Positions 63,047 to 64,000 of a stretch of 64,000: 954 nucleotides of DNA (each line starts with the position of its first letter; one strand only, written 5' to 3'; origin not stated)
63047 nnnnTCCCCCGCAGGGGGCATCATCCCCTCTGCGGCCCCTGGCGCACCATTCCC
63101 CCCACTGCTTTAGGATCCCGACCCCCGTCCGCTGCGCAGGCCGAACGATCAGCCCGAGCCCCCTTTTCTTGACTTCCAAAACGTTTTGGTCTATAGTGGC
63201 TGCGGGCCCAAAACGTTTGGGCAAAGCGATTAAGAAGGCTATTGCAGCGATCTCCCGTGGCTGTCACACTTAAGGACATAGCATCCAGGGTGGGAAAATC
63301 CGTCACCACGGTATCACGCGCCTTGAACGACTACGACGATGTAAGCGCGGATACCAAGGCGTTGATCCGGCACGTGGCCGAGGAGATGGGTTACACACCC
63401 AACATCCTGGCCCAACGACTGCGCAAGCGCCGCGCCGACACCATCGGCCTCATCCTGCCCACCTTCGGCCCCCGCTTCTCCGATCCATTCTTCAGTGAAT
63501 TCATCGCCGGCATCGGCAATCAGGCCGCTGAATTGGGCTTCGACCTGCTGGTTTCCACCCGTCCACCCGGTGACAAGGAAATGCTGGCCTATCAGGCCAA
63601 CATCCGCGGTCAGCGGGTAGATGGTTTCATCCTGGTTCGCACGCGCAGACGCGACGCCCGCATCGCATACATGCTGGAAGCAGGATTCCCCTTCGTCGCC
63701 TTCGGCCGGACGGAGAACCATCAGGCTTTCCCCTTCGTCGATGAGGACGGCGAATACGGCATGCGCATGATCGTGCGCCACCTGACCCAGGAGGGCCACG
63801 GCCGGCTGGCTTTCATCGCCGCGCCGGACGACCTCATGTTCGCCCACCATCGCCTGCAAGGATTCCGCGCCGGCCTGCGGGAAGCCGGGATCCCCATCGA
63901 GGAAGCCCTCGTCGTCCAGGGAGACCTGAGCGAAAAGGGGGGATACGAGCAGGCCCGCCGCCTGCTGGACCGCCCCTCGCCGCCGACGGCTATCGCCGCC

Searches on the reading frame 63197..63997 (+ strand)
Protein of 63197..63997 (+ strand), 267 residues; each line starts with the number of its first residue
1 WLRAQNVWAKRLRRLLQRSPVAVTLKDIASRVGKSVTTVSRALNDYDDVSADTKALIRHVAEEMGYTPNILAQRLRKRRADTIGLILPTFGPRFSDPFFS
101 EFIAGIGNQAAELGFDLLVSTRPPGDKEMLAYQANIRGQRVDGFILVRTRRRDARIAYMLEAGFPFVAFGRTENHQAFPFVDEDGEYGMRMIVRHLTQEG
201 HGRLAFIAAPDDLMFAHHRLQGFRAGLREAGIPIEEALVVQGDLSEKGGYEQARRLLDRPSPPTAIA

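Call 42: search_protein_families(library=pfam, proteins=[window:63197-63997:+])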
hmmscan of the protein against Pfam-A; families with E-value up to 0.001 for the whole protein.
window:63197-63997:+ (267 aa): 4 families
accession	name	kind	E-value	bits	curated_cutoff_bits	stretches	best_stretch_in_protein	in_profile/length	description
PF00532.27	Peripla_BP_1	-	3.5e-21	76.4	22.2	1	81-266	2-186/281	Periplasmic binding proteins and sugar binding domain of LacI family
PF00356.27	LacI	-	2.7e-14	53.1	27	1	24-69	1-46/46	Bacterial regulatory proteins, lacI family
PF13377.12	Peripla_BP_3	-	1.4e-07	32.2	26.5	1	193-266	1-79/167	Periplasmic binding protein-like domain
PF13407.12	Peripla_BP_4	-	3.4e-05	24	35.1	1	92-258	6-178/258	Periplasmic binding protein domain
